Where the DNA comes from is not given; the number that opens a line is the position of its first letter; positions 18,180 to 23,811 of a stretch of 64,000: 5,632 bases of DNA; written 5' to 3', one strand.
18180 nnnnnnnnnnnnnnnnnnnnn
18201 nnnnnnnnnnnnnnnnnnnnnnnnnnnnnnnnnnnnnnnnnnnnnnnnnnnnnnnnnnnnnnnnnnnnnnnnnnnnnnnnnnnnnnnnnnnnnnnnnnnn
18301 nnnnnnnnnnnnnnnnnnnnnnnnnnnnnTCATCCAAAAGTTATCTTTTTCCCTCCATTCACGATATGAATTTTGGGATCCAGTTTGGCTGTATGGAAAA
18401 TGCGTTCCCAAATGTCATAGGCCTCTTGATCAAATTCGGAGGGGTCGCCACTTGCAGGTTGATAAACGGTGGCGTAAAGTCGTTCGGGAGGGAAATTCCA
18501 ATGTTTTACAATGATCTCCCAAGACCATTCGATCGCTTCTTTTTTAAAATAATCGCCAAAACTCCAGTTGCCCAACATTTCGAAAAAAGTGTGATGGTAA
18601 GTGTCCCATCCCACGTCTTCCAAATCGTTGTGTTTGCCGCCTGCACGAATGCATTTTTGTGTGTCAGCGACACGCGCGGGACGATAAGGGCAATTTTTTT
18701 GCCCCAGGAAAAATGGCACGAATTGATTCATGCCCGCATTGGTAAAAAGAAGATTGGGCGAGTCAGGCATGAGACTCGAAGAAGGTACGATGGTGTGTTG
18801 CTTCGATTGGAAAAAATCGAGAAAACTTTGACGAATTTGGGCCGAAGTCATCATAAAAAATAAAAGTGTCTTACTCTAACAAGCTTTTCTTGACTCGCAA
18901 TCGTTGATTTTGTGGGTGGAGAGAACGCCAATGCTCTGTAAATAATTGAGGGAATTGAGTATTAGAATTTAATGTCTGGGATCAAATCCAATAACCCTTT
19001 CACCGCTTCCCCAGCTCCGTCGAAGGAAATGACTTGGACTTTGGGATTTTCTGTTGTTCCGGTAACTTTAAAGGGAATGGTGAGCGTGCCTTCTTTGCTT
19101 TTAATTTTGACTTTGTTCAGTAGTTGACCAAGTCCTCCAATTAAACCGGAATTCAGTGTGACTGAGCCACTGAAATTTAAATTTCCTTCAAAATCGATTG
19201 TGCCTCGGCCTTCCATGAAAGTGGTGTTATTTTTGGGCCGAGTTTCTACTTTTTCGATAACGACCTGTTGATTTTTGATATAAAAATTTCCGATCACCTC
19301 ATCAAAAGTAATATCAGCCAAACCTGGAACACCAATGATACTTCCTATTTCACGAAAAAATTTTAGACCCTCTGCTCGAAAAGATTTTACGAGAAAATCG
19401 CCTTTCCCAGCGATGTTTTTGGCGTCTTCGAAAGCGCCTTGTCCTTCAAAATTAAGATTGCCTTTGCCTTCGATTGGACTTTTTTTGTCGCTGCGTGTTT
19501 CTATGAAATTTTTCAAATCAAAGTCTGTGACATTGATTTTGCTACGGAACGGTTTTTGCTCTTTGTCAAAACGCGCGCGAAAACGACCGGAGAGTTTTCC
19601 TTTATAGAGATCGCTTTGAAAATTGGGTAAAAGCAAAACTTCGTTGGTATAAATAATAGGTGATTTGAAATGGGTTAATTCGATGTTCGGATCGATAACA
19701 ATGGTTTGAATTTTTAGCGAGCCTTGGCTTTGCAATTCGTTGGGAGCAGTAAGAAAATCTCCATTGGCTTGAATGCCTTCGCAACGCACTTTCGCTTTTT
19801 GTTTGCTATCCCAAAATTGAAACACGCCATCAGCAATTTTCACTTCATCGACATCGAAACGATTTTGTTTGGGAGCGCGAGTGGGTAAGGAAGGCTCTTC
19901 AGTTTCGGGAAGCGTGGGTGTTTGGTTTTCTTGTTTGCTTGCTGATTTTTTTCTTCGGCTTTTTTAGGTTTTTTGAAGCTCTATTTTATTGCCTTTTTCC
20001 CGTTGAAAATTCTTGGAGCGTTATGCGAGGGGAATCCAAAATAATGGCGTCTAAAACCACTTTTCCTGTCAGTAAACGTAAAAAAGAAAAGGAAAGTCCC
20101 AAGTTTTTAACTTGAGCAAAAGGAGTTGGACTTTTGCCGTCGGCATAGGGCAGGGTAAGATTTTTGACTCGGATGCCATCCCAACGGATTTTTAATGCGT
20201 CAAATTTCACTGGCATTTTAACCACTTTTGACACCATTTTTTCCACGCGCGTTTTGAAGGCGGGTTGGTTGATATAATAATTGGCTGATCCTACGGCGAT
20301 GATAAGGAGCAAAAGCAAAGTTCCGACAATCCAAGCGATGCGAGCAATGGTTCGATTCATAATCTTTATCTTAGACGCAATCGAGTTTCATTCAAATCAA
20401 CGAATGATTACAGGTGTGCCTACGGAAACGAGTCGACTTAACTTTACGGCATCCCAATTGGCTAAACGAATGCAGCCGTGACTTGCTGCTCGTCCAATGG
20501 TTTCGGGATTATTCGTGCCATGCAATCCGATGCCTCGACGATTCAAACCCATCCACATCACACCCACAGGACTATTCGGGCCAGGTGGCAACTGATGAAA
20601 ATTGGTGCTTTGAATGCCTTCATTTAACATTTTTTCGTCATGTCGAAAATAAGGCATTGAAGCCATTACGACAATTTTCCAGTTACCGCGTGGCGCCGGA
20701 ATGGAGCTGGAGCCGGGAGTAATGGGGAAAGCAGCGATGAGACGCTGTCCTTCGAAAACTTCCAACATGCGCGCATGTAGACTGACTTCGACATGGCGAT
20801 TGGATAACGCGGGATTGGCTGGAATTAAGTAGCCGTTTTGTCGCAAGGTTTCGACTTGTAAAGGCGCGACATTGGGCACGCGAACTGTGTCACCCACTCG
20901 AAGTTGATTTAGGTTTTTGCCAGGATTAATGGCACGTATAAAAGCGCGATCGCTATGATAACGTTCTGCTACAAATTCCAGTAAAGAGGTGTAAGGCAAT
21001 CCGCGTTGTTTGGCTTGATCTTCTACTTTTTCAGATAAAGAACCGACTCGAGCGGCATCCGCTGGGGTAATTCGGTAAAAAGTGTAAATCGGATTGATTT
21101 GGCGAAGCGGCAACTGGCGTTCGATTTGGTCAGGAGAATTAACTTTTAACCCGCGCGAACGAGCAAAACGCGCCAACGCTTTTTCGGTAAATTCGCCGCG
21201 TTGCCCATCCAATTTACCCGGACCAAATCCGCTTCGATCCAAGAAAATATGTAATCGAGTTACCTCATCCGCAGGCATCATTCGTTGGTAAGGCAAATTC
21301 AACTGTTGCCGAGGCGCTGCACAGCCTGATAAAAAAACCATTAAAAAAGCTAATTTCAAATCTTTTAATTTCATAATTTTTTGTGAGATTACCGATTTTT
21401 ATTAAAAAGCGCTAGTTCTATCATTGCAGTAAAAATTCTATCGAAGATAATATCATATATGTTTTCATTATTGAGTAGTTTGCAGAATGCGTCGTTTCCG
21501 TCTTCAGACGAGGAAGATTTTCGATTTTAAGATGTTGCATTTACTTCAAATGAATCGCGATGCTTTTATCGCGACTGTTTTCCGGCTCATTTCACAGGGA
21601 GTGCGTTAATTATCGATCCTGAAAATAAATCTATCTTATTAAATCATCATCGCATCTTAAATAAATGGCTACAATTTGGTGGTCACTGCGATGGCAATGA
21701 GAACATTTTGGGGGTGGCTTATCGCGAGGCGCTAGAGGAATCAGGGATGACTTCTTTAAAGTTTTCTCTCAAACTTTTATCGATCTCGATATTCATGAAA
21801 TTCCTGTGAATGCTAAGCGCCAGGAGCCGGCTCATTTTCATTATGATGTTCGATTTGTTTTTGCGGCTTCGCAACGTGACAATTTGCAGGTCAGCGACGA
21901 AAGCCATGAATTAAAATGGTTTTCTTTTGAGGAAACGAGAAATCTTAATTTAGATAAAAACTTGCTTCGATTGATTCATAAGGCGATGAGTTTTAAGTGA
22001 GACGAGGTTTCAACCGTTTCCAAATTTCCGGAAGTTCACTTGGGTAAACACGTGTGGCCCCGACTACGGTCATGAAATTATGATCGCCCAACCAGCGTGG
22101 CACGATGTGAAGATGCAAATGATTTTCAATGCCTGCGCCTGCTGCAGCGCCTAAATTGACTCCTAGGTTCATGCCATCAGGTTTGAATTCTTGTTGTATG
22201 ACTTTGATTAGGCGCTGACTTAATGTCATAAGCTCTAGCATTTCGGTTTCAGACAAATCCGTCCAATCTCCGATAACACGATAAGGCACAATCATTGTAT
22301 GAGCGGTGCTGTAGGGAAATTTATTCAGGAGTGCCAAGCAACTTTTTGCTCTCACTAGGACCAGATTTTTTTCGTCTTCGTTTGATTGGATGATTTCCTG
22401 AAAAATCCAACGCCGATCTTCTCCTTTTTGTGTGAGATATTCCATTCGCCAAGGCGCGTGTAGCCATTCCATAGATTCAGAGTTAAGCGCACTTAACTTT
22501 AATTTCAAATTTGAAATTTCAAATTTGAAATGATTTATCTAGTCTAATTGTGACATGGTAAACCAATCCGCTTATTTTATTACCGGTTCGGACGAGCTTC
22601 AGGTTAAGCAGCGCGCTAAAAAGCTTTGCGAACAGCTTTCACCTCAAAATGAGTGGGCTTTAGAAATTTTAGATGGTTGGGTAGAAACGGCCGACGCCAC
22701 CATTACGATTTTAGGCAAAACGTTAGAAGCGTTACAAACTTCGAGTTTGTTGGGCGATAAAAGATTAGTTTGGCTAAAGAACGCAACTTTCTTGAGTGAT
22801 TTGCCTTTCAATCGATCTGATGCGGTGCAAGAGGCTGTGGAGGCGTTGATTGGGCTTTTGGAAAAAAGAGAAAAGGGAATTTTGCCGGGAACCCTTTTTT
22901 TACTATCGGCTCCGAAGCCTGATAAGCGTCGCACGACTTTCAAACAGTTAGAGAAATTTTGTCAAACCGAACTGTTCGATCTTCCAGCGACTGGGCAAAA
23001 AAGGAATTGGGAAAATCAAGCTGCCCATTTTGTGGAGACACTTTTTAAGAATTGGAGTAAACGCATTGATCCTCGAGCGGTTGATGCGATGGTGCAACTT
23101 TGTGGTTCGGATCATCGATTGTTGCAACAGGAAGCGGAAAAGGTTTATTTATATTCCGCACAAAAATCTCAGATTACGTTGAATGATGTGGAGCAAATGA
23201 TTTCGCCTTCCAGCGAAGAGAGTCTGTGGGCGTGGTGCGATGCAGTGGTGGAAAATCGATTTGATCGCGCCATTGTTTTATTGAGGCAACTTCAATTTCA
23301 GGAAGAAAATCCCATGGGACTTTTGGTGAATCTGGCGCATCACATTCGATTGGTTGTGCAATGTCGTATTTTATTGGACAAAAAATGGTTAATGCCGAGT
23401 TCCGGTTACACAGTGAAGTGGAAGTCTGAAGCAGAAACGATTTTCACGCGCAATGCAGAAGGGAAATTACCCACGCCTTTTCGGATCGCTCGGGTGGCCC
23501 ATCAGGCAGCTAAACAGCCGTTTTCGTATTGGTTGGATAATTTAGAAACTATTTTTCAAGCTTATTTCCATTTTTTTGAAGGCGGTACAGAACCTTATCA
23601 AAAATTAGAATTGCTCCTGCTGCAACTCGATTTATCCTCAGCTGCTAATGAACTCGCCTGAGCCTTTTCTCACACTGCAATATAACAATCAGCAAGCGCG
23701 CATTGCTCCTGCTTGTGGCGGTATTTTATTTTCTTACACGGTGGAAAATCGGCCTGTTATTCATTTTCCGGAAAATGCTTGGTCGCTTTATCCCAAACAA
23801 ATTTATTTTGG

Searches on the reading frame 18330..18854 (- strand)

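Call 76: search_protein_families(library=pfam, proteins=[window:18330-18854:-], max_evalue=0.001)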
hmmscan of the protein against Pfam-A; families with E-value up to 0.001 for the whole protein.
window:18330-18854:- (174 aa): 1 family
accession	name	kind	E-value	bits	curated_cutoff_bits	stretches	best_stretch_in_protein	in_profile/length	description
PF01411.24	tRNA-synt_2c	-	3.6e-64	217.7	30.3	1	6-155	1-142/552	tRNA synthetases class II (A)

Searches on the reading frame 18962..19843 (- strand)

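Call 50: search_protein_families(library=pfam, proteins=[window:18962-19843:-], max_evalue=0.00001)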
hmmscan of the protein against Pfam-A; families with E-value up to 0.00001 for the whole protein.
window:18962-19843:- (293 aa): 0 families

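Call 76: search_protein_families(library=pfam, proteins=[window:18962-19843:-], max_evalue=0.001)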
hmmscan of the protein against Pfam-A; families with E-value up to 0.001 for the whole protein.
window:18962-19843:- (293 aa): 1 family
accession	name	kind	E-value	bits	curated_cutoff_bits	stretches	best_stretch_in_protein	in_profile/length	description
PF05170.20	AsmA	-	0.00036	19.9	29.8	1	40-146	442-546/607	AsmA family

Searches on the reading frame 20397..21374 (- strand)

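Call 50: search_protein_families(library=pfam, proteins=[window:20397-21374:-], max_evalue=0.00001)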
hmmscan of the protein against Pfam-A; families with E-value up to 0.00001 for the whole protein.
window:20397-21374:- (325 aa): 1 family
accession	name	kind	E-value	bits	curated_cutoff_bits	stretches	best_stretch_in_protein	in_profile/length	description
PF03734.19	YkuD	-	7.6e-23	82.2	23.4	1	193-324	2-146/146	L,D-transpeptidase catalytic domain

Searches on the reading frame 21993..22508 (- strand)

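Call 76: search_protein_families(library=pfam, proteins=[window:21993-22508:-], max_evalue=0.001)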
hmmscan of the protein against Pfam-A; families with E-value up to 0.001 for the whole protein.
window:21993-22508:- (171 aa): 2 families
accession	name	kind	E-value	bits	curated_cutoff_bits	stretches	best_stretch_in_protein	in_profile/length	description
PF01230.28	HIT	-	3.7e-18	66.4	21.5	1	47-138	5-95/98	HIT domain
PF11969.13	DcpS_C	-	2.7e-09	37.9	24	1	33-136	1-100/114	Scavenger mRNA decapping enzyme C-term binding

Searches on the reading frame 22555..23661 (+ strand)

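Call 50: search_protein_families(library=pfam, proteins=[window:22555-23661:+], max_evalue=0.00001)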
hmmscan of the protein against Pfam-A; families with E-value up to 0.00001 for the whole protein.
window:22555-23661:+ (368 aa): 2 families
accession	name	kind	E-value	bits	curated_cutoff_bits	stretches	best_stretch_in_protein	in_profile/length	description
PF06144.19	DNA_pol3_delta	-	3.2e-10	40.5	21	1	7-134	1-116/124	DNA polymerase III, delta subunit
PF21694.2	DNA_pol3_delta_C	-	1.7e-07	31.7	27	1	225-277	5-57/121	DNA polymerase III delta subunit, C-terminal domain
